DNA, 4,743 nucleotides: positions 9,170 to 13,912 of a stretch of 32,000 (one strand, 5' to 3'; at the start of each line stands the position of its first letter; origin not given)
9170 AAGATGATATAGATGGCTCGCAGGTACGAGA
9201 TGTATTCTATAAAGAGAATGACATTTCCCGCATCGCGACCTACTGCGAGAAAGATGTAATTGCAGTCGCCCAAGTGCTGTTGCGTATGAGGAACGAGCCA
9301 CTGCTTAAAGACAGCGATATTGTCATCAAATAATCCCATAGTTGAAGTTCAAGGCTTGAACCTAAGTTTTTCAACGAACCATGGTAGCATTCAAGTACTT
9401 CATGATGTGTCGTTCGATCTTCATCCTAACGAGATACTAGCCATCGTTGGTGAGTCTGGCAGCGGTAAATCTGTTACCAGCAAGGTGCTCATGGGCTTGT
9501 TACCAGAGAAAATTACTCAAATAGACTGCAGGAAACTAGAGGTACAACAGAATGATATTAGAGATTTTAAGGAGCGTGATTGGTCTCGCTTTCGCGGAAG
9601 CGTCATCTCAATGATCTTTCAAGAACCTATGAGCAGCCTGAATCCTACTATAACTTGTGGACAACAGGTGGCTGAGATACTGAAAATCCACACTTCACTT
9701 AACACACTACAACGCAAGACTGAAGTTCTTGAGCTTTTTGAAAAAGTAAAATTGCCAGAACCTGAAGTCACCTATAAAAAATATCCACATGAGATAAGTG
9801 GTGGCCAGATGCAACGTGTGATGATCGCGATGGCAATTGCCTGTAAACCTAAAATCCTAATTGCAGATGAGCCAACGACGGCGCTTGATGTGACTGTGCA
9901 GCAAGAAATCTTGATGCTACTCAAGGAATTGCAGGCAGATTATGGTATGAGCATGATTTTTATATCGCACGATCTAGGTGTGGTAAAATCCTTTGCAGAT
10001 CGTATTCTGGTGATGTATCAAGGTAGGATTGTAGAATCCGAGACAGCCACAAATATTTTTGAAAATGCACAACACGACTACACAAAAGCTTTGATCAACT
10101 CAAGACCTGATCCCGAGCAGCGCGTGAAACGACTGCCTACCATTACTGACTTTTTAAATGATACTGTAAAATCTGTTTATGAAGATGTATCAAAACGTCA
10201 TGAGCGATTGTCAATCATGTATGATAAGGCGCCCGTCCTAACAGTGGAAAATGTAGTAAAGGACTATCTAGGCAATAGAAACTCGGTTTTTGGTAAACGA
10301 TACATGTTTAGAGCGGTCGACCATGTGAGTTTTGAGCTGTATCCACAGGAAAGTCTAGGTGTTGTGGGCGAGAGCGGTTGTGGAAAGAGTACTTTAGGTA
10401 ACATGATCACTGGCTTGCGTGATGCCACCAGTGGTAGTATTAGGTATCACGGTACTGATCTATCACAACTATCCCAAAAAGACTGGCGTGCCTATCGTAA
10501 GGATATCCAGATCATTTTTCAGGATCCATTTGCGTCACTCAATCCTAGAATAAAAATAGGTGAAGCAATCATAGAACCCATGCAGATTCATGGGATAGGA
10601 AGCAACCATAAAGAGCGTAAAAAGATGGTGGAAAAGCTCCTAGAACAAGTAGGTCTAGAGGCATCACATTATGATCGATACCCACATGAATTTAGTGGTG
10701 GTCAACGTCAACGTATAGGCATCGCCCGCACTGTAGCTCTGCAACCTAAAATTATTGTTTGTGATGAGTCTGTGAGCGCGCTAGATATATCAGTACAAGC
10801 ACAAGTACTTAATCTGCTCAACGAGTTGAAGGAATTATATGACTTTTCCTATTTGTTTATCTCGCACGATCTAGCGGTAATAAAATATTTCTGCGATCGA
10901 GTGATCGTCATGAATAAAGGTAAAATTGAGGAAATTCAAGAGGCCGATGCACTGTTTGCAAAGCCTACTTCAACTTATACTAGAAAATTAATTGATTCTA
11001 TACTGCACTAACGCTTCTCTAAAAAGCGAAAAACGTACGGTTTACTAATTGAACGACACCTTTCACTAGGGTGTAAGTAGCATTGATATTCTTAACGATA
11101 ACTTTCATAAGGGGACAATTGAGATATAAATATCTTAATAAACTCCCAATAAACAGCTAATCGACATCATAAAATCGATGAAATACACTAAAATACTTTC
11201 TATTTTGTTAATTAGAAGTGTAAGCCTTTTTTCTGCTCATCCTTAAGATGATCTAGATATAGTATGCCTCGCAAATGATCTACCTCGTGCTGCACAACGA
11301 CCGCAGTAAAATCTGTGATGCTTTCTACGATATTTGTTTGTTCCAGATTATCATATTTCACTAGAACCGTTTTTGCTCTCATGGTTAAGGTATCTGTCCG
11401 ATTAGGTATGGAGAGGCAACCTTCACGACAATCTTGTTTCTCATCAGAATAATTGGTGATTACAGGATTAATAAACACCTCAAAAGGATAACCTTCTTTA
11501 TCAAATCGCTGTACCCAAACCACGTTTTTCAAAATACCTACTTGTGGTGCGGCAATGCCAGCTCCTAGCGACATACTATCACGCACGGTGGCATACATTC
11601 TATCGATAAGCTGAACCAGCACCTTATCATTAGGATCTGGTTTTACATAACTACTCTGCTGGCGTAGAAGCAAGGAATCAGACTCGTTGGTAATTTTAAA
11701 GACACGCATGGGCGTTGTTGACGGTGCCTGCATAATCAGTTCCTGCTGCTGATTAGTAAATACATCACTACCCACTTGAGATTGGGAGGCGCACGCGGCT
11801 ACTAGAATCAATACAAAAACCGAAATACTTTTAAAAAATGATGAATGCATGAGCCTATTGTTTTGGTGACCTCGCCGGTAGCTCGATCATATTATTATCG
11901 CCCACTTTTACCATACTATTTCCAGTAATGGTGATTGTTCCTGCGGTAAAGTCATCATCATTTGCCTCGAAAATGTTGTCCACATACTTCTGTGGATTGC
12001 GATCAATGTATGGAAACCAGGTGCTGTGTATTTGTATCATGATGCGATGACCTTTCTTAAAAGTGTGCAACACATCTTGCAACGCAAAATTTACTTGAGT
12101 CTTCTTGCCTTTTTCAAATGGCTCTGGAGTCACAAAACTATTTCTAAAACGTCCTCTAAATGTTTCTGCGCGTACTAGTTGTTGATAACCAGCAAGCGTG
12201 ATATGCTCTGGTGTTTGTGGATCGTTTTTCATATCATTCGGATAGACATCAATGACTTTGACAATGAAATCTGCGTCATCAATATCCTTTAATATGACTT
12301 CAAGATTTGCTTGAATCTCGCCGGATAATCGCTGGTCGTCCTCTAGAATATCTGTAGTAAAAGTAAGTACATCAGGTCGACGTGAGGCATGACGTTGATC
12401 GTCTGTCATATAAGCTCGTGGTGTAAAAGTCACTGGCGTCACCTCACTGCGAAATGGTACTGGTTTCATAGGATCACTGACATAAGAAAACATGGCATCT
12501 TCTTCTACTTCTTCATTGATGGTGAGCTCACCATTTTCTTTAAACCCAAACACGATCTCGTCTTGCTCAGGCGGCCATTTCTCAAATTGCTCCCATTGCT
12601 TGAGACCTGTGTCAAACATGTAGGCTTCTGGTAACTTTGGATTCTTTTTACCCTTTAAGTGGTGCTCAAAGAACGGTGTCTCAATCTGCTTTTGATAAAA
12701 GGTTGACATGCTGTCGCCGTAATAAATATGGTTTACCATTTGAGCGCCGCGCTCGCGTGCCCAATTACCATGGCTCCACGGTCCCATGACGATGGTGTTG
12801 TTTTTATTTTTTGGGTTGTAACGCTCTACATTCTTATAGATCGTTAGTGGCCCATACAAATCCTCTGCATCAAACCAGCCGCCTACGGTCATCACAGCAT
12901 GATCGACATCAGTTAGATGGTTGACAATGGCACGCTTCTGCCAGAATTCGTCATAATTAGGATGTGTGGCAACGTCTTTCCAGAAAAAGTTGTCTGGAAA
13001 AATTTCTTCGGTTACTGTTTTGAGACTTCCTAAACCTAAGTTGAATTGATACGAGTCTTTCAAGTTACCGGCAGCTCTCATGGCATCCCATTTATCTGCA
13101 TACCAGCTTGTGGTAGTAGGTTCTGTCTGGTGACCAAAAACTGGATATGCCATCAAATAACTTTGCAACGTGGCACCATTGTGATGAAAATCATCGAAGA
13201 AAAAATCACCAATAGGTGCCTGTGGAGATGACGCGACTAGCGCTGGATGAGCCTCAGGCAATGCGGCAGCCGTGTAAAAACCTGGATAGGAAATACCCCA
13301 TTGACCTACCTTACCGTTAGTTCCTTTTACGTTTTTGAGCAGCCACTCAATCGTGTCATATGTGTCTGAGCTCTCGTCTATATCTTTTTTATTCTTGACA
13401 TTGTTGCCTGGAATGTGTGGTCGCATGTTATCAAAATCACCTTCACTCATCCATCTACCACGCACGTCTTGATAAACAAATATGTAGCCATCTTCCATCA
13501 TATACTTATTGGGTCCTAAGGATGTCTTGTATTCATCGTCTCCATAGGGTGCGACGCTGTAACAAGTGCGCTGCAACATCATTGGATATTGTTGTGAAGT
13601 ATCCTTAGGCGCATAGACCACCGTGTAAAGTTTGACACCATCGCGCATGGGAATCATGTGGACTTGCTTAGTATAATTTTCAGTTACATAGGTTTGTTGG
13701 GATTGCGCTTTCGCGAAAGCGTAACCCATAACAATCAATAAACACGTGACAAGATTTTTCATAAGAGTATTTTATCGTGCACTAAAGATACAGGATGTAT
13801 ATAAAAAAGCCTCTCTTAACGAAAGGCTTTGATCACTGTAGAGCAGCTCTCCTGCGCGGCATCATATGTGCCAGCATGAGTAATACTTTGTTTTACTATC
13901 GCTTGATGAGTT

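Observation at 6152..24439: Flanks of the palindrome are conserved at the DNA level regardless of reading frame, suggesting a ~26-27 bp unit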

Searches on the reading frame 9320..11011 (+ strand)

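Call 9: search_protein_families(library=pfam, proteins=[window:9320-11011:+])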
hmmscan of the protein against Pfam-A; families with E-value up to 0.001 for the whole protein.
window:9320-11011:+ (563 aa): 14 families
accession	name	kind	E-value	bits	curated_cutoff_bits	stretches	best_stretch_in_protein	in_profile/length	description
PF00005.33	ABC_tran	-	1.1e-64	217.5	25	2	334-484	2-135/137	ABC transporter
PF02463.25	SMC_N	-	9.1e-13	48.6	40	2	38-233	25-212/220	RecF/RecN/SMC N terminal domain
PF13401.12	AAA_22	-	9.1e-12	45.9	27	1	345-517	7-115/130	AAA domain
PF08352.17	oligo_HPY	-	2.1e-10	41.3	27.1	1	238-276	1-39/65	Oligopeptide/dipeptide transporter, C-terminal region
PF13555.12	AAA_29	-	5.6e-06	26.5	27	0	27-51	12-36/61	P-loop containing region of AAA domain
PF05621.17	TniB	-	3.3e-05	23.8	22.4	0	163-214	106-159/189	Bacterial TniB protein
PF03193.22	RsgA_GTPase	-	3.6e-05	24.1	30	0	344-375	107-138/174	RsgA GTPase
PF20703.3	nSTAND1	-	7.3e-05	23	27.1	0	31-64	27-58/379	Novel STAND NTPase 1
PF09818.15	ABC_ATPase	-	8.4e-05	22.2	23.2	0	144-254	143-269/283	P-loop domain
PF20720.3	nSTAND3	-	0.0001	22.5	27.2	0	34-64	14-44/155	Novel STAND NTPase 3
PF01935.23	DUF87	-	0.00017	22.2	23.2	0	40-61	26-47/220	Helicase HerA, central domain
PF13304.12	AAA_21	-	0.00033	21.3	27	0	168-222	249-303/304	AAA domain, putative AbiEii toxin, Type IV TA system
PF13191.12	AAA_16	-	0.00048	21.1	32.6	0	36-64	24-51/167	AAA ATPase domain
PF00910.28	RNA_helicase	-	0.00098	20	21.5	0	348-402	3-57/105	RNA helicase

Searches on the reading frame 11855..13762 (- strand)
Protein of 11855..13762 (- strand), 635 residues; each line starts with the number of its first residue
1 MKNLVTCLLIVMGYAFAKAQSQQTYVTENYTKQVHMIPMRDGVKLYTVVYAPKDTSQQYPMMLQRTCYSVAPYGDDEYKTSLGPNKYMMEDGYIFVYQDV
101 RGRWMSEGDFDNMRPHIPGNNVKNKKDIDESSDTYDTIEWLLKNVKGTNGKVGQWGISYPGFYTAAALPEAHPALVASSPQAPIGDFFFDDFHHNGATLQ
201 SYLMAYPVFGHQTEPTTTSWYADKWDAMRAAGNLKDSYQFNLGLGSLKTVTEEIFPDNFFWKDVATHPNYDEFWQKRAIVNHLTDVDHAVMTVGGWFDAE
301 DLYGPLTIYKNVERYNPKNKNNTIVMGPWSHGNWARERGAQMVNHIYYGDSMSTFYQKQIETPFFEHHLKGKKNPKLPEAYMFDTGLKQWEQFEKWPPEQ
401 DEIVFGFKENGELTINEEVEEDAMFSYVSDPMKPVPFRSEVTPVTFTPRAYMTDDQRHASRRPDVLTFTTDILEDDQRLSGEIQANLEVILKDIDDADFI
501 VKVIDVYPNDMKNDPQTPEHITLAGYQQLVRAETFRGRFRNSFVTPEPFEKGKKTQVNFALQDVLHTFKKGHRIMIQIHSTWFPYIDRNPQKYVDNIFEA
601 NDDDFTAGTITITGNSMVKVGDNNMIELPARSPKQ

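Call 9: search_protein_families(library=pfam, proteins=[window:11855-13762:-])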
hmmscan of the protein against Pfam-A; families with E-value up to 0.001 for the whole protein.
window:11855-13762:- (635 aa): 3 families
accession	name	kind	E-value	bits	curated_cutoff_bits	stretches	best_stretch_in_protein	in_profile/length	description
PF02129.25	Peptidase_S15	-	6.8e-52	177.2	23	1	41-333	1-262/262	X-Pro dipeptidyl-peptidase (S15 family)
PF08530.16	PepX_C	-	4.1e-20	73.1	22.5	1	378-602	7-200/217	X-Pro dipeptidyl-peptidase C-terminal non-catalytic domain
PF00326.27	Peptidase_S9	-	0.00056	19.9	22.6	0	86-189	7-103/213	Prolyl oligopeptidase family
